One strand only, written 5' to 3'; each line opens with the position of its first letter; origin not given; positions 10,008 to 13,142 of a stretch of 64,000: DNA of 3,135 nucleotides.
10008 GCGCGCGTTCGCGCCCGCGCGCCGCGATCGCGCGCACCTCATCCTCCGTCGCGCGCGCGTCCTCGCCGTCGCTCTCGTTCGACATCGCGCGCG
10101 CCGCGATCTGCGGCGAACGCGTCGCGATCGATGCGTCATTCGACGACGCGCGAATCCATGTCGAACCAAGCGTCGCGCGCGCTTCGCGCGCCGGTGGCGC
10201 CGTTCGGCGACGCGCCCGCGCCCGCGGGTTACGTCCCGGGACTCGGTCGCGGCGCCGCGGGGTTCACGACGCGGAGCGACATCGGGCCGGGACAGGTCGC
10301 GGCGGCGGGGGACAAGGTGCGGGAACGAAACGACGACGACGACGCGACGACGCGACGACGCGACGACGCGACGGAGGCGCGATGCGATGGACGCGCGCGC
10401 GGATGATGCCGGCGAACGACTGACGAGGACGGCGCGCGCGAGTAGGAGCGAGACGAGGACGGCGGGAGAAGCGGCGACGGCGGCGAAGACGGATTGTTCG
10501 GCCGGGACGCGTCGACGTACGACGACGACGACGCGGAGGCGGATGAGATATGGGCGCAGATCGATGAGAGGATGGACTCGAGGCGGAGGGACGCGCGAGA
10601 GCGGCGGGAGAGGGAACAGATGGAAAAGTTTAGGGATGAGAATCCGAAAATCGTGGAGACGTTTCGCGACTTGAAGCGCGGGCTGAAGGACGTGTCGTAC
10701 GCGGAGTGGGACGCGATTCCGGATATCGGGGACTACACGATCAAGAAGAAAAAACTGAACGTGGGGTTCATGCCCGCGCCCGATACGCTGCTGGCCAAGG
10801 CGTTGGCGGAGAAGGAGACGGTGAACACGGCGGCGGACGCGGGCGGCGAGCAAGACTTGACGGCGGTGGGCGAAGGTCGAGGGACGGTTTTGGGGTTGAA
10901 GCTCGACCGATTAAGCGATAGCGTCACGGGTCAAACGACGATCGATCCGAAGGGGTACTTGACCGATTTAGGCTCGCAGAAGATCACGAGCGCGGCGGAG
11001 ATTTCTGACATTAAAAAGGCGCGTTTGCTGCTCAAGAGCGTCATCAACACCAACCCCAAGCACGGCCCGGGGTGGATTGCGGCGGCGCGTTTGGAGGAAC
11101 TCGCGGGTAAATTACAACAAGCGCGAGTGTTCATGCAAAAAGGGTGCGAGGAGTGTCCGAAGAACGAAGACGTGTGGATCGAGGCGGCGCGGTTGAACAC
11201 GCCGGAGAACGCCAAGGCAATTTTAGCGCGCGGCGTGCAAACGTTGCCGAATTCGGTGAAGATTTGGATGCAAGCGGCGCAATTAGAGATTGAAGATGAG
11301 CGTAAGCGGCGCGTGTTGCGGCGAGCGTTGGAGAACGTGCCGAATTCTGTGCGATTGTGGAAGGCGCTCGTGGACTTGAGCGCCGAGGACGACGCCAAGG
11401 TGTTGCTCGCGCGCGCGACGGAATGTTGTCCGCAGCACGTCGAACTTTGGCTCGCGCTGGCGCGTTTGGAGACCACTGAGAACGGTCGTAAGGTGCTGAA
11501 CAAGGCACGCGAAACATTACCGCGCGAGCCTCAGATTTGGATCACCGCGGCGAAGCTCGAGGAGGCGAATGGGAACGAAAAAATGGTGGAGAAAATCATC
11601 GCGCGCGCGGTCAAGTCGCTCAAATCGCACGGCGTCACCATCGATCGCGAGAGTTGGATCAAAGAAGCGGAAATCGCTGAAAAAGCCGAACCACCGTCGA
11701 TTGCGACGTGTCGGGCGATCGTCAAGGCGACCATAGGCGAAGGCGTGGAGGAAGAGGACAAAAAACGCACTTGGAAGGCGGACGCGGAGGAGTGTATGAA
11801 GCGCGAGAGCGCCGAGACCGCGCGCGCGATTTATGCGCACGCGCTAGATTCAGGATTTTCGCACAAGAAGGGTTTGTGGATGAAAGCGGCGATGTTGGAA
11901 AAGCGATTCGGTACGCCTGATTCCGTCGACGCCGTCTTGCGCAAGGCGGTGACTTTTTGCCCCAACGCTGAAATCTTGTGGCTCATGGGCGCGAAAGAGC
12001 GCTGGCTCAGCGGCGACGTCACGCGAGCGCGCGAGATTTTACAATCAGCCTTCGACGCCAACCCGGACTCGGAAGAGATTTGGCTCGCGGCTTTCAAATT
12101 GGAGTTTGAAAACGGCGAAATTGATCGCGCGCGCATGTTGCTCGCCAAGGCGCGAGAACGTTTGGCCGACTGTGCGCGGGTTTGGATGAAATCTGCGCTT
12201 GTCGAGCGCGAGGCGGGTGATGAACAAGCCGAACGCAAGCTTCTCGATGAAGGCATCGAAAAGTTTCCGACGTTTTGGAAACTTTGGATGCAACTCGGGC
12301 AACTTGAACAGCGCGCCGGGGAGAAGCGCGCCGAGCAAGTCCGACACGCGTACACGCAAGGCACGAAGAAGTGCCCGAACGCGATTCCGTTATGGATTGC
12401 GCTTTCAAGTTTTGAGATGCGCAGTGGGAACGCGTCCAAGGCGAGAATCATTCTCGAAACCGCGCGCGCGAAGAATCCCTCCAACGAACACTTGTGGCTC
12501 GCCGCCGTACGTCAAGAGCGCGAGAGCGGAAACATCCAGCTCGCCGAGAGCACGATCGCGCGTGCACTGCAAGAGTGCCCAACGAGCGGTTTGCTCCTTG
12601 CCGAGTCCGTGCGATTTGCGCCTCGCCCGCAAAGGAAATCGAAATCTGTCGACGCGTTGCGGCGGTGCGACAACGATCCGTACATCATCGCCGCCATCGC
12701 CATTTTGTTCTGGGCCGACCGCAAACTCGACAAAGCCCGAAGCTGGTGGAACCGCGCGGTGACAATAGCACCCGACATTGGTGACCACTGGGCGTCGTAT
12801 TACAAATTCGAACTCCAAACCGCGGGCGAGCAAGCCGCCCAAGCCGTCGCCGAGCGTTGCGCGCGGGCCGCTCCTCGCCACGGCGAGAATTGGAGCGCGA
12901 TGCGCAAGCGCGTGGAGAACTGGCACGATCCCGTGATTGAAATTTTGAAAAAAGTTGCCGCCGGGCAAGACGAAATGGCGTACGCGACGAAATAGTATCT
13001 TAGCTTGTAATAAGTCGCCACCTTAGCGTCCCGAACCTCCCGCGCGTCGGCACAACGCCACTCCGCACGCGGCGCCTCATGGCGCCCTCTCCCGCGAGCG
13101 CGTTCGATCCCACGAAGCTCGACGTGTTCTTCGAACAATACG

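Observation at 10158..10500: PRP6 N-terminal PRP1_N domain is interrupted by in-frame stops: probable 129-nt intron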

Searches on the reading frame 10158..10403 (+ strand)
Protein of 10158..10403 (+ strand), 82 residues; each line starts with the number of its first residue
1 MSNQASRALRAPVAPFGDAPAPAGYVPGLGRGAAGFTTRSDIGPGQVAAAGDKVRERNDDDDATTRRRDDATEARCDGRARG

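Call 5: search_protein_families(library=pfam, proteins=[window:10158-10403:+], max_evalue=0.01)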
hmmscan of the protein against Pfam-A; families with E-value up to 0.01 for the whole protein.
seq(82 aa): 1 family
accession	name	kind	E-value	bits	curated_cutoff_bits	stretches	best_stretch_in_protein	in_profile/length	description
PF06424.17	PRP1_N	-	7.6e-13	49.6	22.4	1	21-71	1-51/144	PRP1 splicing factor, N-terminal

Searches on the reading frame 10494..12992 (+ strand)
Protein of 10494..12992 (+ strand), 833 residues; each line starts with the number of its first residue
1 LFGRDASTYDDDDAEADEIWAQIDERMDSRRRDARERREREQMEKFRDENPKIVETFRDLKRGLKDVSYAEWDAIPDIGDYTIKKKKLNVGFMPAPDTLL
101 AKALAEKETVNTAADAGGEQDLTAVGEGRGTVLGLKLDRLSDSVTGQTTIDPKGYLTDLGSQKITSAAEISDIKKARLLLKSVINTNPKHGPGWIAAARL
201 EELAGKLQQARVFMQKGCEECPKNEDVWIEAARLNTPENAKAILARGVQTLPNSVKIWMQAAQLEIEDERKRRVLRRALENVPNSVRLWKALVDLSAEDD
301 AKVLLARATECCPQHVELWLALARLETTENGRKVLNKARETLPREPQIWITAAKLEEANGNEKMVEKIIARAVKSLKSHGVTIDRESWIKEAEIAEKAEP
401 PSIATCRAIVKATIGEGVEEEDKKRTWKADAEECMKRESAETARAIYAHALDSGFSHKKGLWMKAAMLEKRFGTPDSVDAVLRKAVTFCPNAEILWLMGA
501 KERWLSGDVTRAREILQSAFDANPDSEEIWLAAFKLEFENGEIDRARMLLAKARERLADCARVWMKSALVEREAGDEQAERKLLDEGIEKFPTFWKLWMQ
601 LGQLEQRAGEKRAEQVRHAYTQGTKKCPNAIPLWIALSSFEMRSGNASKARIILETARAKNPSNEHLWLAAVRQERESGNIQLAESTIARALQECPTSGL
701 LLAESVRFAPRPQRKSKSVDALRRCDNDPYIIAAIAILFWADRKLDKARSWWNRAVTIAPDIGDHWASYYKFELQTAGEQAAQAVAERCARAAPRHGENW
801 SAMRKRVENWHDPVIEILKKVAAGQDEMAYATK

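Call 5: search_protein_families(library=pfam, proteins=[window:10494-12992:+], max_evalue=0.01)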
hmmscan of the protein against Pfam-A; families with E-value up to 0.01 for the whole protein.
window:10494-12992:+ (833 aa): 14 families
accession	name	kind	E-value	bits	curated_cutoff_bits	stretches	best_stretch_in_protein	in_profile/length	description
PF13428.12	TPR_14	-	2.9e-46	151.5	23.5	5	193-234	3-44/44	Tetratricopeptide repeat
PF06424.17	PRP1_N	-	5.6e-27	95.4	22.4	1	7-84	67-144/144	PRP1 splicing factor, N-terminal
PF23240.1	HAT_PRP39_N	-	1.1e-24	87.8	27.7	2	575-692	28-152/168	PRP39 N-terminal HAT repeat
PF14559.12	TPR_19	-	5.1e-21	75.2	25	1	506-565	4-63/68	Tetratricopeptide repeat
PF23241.1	HAT_PRP39_C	-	5.2e-18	65.9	33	2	468-572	34-138/139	PRP39 C-terminal HAT repeat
PF05843.20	Suf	-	4.4e-17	62.3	24.7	1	226-378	281-436/532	Suppressor of forked protein (Suf)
PF23233.1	HAT_Syf1_CNRKL1_N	-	2.1e-15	57.3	27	1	248-399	9-144/161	Pre-mRNA-splicing factor Syf1/CNRKL1 N-terminal HAT repeat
PF13431.12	TPR_17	-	3.5e-12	46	24.4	0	306-326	3-23/34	Tetratricopeptide repeat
PF13432.12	TPR_16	-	5e-09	36.9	32.7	1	531-592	1-62/65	Tetratricopeptide repeat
PF07719.23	TPR_2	-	4.3e-08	33.1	27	0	735-761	7-33/34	Tetratricopeptide repeat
PF23914.1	TPR_CcmH_CycH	-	3.5e-07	30.6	42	0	597-695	52-151/158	Cytochrome c-type biogenesis protein H TPR domain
PF25060.1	ARM_TT21_2nd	-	3.7e-05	23.8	27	0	479-531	208-260/270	Tetratricopeptide repeat protein 21 second ARM domain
PF13174.12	TPR_6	-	3.9e-05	24.5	26.3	0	507-526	14-33/33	Tetratricopeptide repeat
PF01239.28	PPTA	-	0.0052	16.9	29.5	0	208-228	2-22/32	Protein prenyltransferase alpha subunit repeat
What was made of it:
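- On PRP6/PRPF6 protein family: PF06424 together with TPR_14, HAT_PRP39_N/C and Suf matches (call 5).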
